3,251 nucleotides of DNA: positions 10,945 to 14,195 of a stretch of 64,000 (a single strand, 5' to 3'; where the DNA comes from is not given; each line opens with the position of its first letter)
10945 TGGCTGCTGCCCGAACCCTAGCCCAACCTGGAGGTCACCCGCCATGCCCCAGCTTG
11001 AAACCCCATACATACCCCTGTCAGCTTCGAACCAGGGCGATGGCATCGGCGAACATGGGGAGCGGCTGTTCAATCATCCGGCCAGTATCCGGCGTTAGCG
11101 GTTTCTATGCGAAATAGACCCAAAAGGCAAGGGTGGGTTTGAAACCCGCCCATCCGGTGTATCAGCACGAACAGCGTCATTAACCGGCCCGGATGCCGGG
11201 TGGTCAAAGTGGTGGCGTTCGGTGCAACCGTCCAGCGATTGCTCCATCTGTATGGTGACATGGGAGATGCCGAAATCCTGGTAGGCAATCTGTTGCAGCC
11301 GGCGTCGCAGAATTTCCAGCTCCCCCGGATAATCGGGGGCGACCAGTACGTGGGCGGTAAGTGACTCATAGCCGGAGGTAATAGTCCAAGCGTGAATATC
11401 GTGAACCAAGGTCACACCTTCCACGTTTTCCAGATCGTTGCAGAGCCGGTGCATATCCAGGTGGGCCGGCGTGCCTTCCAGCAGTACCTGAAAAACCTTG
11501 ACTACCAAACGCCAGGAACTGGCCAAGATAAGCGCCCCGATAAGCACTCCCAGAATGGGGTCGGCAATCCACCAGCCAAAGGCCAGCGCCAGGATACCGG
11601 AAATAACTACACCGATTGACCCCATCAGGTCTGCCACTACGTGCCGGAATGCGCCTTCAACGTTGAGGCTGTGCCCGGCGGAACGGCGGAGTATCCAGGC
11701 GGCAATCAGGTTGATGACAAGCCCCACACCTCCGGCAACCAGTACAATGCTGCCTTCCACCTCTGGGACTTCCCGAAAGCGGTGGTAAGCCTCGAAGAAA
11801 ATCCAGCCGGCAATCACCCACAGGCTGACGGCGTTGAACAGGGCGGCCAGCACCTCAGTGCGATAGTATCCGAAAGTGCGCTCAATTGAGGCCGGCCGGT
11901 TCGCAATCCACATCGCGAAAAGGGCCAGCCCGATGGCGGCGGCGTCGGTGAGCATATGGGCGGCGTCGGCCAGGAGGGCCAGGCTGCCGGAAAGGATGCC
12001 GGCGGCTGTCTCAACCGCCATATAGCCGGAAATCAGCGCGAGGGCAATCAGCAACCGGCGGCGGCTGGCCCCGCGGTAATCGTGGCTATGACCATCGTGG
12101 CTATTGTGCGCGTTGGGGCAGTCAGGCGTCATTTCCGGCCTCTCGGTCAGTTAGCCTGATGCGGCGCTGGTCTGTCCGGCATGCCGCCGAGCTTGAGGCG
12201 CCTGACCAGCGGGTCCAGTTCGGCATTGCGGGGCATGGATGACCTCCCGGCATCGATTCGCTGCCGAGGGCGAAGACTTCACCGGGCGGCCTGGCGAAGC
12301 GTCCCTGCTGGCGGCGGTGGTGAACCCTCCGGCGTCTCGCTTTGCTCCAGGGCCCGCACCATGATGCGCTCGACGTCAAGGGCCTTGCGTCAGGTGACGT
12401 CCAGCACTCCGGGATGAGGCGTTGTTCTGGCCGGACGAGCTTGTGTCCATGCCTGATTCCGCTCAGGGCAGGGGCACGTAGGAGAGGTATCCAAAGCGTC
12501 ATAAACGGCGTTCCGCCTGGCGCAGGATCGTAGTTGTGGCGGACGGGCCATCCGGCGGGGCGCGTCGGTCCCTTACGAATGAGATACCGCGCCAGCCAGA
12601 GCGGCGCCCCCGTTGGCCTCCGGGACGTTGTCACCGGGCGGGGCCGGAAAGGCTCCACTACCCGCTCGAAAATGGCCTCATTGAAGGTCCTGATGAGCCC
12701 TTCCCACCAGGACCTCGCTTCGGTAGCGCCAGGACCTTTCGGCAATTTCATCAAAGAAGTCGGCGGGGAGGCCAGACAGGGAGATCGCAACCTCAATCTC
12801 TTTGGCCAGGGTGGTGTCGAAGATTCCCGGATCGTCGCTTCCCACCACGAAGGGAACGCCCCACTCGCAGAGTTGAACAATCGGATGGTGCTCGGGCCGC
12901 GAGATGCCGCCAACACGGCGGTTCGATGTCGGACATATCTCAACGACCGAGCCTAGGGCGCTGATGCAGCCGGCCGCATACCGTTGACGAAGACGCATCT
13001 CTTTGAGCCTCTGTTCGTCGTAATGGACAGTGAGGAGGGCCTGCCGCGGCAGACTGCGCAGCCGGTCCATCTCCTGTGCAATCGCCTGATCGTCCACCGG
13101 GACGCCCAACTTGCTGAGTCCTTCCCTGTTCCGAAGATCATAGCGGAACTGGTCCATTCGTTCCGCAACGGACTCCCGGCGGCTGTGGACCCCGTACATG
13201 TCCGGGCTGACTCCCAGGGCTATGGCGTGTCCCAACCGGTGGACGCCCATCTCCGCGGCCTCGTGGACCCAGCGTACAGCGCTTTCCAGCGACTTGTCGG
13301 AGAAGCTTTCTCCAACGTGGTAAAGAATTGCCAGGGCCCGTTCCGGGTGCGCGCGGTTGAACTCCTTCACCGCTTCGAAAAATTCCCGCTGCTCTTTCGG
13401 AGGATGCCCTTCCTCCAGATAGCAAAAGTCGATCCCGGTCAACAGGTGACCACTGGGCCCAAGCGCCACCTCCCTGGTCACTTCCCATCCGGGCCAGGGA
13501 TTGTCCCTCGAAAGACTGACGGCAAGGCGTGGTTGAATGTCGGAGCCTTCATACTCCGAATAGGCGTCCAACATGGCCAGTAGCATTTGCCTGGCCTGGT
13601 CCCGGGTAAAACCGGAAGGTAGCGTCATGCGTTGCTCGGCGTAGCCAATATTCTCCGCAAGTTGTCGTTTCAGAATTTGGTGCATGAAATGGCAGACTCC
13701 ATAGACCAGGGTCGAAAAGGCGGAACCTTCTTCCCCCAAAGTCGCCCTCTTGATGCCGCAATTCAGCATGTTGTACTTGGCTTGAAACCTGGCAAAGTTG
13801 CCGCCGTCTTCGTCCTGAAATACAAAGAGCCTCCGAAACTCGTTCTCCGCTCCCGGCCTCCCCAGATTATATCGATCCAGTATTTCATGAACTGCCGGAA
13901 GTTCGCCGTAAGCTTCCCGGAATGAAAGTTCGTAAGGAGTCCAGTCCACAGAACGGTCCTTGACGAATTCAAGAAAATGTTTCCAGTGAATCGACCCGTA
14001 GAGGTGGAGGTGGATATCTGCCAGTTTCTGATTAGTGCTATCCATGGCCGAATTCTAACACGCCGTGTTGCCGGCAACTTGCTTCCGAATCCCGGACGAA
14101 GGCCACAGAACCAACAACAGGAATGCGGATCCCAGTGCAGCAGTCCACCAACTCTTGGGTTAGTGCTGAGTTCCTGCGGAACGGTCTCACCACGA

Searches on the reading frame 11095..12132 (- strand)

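Call 79: search_protein_families(library=pfam, max_evalue=0.00001, proteins=[window:11095-12132:-])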
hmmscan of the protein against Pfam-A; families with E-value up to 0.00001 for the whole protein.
window:11095-12132:- (345 aa): 2 families
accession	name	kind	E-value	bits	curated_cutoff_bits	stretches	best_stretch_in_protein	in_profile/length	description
PF01545.26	Cation_efflux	-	3e-46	158.2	26.6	1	27-218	1-198/198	Cation efflux family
PF16916.11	ZT_dimer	-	1.8e-09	37.9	26.7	1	224-298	3-77/78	Dimerisation domain of Zinc Transporter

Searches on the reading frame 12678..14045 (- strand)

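Call 79: search_protein_families(library=pfam, max_evalue=0.00001, proteins=[window:12678-14045:-])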
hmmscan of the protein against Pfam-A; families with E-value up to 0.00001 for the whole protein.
window:12678-14045:- (455 aa): 1 family
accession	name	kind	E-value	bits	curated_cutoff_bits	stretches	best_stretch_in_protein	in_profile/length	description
PF00962.28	A_deaminase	-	8.5e-18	64.9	27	1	367-438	238-309/330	Adenosine deaminase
